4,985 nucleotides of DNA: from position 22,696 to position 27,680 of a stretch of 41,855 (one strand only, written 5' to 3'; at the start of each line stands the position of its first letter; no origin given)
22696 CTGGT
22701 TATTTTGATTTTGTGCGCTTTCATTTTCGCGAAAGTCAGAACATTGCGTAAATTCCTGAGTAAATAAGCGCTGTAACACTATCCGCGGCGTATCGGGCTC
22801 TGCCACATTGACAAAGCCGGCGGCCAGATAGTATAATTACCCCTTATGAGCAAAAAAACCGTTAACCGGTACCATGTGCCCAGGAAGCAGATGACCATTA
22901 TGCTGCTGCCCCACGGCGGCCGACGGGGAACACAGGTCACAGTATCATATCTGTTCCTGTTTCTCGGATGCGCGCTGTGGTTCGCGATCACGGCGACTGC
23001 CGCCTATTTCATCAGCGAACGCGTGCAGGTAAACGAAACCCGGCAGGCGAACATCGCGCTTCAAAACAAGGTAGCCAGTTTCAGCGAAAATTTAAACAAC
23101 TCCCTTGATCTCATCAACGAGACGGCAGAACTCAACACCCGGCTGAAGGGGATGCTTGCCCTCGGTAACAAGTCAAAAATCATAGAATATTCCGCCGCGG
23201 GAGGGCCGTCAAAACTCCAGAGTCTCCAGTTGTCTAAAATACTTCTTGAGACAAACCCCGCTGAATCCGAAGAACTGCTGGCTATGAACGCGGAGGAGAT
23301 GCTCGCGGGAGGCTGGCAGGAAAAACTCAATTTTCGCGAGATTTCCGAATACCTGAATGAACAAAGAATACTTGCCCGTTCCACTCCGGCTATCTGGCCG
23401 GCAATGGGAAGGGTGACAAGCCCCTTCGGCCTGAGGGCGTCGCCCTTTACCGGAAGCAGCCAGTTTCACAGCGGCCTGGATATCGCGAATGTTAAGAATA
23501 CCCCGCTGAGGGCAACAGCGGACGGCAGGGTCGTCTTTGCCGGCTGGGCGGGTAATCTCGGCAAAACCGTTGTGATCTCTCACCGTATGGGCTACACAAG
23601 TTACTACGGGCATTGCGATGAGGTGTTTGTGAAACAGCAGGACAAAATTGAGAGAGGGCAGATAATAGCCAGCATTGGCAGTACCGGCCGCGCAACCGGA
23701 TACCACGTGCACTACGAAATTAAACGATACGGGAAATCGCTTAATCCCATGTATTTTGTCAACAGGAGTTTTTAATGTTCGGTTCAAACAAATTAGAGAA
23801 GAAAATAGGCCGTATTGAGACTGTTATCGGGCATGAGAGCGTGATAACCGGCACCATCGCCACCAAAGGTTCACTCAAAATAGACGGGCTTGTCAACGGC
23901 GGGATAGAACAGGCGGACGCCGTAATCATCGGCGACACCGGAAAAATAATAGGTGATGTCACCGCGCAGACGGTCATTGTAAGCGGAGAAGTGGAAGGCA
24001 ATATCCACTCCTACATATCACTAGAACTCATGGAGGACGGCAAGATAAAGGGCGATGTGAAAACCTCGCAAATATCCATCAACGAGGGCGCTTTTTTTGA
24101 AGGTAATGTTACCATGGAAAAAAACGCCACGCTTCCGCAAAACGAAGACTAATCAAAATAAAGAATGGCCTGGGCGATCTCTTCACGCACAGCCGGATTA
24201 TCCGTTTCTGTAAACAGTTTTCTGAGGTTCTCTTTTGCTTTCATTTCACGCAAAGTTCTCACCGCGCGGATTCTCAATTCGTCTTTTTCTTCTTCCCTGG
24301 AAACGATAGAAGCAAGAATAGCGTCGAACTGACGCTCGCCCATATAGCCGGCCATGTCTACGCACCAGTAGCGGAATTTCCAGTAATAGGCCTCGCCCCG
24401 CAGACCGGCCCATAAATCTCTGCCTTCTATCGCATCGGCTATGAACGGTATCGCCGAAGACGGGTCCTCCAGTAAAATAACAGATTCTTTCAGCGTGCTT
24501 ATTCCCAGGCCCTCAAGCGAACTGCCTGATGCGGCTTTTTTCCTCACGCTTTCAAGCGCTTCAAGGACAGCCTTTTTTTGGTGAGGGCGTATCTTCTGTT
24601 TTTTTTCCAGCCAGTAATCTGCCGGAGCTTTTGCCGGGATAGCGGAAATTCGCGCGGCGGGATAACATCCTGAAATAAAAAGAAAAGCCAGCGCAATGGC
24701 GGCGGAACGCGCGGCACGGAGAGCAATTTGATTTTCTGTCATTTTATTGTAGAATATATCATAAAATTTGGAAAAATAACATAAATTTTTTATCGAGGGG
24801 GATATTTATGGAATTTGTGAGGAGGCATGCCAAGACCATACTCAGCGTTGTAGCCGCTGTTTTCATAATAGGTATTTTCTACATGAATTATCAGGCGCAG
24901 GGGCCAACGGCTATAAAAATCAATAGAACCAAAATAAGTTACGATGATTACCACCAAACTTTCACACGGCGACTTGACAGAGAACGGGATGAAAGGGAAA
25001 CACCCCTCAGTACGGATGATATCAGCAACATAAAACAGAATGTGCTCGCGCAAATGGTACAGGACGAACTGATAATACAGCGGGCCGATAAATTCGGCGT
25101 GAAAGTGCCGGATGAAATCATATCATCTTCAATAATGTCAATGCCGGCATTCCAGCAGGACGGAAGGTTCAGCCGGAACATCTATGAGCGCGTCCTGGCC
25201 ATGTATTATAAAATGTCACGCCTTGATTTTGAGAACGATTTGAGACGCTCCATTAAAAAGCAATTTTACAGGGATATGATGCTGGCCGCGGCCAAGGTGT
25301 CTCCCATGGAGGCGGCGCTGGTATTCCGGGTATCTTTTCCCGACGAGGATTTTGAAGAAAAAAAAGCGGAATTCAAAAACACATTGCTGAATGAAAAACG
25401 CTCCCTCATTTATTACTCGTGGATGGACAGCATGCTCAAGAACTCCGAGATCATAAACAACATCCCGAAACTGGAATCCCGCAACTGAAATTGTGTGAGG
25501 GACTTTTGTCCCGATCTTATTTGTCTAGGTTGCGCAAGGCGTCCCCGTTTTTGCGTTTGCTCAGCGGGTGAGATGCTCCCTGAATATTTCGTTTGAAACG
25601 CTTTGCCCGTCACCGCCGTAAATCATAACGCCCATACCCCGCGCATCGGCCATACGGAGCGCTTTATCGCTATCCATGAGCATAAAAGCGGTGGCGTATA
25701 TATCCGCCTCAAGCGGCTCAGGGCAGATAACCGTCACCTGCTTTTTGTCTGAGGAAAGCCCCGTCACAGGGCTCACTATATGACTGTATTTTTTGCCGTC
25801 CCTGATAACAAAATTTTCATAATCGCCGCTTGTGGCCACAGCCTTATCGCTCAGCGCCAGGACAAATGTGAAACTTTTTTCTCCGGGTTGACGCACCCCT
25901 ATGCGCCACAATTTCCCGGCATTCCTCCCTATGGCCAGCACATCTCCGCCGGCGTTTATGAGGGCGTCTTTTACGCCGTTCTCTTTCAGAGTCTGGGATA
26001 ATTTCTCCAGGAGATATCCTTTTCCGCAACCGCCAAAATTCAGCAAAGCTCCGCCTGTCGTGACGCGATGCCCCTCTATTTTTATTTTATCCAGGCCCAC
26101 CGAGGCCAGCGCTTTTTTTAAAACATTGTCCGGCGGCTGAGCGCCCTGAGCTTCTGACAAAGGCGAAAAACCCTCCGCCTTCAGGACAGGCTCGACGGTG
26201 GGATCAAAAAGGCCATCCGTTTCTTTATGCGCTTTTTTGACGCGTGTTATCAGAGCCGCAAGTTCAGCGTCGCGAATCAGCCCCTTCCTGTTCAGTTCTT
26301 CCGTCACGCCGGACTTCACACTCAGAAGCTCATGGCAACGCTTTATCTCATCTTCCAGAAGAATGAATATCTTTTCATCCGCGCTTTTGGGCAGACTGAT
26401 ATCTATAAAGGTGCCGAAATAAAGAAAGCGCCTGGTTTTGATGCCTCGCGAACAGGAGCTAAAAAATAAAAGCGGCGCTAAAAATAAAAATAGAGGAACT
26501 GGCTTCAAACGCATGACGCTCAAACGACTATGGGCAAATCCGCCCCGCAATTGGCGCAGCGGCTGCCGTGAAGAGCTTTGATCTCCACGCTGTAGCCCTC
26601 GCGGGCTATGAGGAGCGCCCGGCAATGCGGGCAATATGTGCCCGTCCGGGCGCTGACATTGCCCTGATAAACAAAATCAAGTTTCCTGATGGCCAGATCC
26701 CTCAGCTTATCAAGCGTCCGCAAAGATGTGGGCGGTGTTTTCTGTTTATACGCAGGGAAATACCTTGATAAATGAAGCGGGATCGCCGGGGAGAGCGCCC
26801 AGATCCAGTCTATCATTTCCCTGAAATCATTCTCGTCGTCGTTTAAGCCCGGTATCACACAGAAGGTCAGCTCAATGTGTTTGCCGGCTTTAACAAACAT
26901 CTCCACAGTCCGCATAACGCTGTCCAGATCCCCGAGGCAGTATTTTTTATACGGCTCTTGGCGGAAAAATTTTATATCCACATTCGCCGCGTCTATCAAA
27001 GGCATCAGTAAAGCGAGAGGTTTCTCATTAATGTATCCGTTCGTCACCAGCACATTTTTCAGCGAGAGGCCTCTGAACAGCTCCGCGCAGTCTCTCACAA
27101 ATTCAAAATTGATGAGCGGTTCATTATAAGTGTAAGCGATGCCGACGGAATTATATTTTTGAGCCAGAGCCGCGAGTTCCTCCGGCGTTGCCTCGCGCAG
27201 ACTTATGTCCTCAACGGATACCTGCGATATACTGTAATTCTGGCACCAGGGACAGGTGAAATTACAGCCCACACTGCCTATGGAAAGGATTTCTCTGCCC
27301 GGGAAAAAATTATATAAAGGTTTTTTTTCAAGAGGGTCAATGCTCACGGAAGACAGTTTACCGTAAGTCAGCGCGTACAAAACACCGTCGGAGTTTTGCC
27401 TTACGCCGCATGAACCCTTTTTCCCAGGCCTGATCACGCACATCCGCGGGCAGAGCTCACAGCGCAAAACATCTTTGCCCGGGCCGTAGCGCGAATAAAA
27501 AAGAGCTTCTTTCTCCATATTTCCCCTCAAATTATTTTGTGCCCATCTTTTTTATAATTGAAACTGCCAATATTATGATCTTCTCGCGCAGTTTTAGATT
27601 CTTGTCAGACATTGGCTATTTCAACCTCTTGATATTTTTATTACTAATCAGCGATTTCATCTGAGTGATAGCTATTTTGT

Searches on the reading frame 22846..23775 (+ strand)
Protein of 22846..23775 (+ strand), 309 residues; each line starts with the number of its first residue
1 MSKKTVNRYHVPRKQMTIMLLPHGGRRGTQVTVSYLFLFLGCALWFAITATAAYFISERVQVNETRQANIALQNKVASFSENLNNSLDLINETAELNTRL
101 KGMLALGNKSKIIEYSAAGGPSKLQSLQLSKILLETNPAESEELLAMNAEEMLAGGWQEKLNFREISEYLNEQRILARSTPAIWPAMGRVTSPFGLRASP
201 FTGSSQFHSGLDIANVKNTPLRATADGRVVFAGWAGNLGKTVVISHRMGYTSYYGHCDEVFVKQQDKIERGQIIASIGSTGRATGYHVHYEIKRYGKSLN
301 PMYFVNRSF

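Call 21: search_protein_families(library=pfam, proteins=[window:22846-23775:+], max_evalue=0.0001)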
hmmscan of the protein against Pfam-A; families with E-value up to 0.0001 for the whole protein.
window:22846-23775:+ (309 aa): 1 family
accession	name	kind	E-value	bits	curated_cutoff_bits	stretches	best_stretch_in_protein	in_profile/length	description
PF01551.29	Peptidase_M23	-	1.7e-31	108.7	28.7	1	206-301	1-96/96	Peptidase family M23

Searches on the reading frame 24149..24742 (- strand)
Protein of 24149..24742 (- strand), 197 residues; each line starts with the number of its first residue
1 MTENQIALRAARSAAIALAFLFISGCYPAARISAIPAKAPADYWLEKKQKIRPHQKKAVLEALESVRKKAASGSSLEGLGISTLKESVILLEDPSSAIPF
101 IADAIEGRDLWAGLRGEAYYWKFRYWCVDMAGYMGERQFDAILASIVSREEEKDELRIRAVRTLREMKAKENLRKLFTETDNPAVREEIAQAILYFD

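Call 21: search_protein_families(library=pfam, proteins=[window:24149-24742:-], max_evalue=0.0001)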
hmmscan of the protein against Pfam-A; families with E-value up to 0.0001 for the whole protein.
window:24149-24742:- (197 aa): 1 family
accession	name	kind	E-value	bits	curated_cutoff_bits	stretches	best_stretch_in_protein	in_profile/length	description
PF13646.12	HEAT_2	-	7.2e-05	23.4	27.7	0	121-192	14-86/88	HEAT repeats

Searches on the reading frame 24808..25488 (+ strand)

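Call 21: search_protein_families(library=pfam, proteins=[window:24808-25488:+], max_evalue=0.0001)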
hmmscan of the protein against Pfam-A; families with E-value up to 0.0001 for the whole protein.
window:24808-25488:+ (226 aa): 2 families
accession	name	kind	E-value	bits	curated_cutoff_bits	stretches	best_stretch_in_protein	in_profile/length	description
PF13624.11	SurA_N_3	-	4e-29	102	27.2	1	1-151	2-158/162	SurA-like N-terminal domain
PF13623.11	SurA_N_2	-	1.6e-21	77.2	28.5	1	2-130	2-145/145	SurA-like N-terminal domain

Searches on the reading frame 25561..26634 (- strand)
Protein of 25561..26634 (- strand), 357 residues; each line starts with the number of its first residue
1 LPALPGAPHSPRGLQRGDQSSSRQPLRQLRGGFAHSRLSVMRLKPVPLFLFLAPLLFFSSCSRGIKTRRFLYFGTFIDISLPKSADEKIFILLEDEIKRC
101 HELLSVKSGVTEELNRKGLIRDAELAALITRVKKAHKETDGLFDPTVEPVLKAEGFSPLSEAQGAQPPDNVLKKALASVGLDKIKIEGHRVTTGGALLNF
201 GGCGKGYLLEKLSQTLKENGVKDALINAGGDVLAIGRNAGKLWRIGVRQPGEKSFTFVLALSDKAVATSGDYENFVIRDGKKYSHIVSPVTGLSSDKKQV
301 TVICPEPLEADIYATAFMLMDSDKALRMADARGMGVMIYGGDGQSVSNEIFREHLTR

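Call 22: search_protein_families(library=pfam, proteins=[window:25561-26634:-], max_evalue=0.0001)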
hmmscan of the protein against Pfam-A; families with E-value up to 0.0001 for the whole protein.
window:25561-26634:- (357 aa): 1 family
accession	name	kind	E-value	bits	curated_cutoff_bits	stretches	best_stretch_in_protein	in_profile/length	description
PF02424.20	ApbE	-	1.7e-61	208.5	25.6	1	73-335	1-263/266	ApbE family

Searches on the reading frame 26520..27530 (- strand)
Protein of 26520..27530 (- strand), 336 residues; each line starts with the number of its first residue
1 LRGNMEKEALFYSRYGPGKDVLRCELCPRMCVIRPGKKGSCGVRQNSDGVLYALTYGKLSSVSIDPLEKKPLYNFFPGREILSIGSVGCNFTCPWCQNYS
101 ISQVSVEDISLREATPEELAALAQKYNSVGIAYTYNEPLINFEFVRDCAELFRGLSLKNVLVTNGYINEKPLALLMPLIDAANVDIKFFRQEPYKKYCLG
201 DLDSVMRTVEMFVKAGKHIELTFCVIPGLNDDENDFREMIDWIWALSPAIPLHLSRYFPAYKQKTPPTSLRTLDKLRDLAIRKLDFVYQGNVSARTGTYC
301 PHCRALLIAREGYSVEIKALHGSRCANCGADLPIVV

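Call 22: search_protein_families(library=pfam, proteins=[window:26520-27530:-], max_evalue=0.0001)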
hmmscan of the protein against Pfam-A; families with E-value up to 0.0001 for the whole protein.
window:26520-27530:- (336 aa): 2 families
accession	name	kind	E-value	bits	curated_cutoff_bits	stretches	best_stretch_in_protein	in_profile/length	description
PF04055.27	Radical_SAM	-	1.1e-17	65.1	29.5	1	86-238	4-164/166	Radical SAM superfamily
PF13353.11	Fer4_12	-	2.3e-06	28.4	22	1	88-186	14-115/137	4Fe-4S single cluster domain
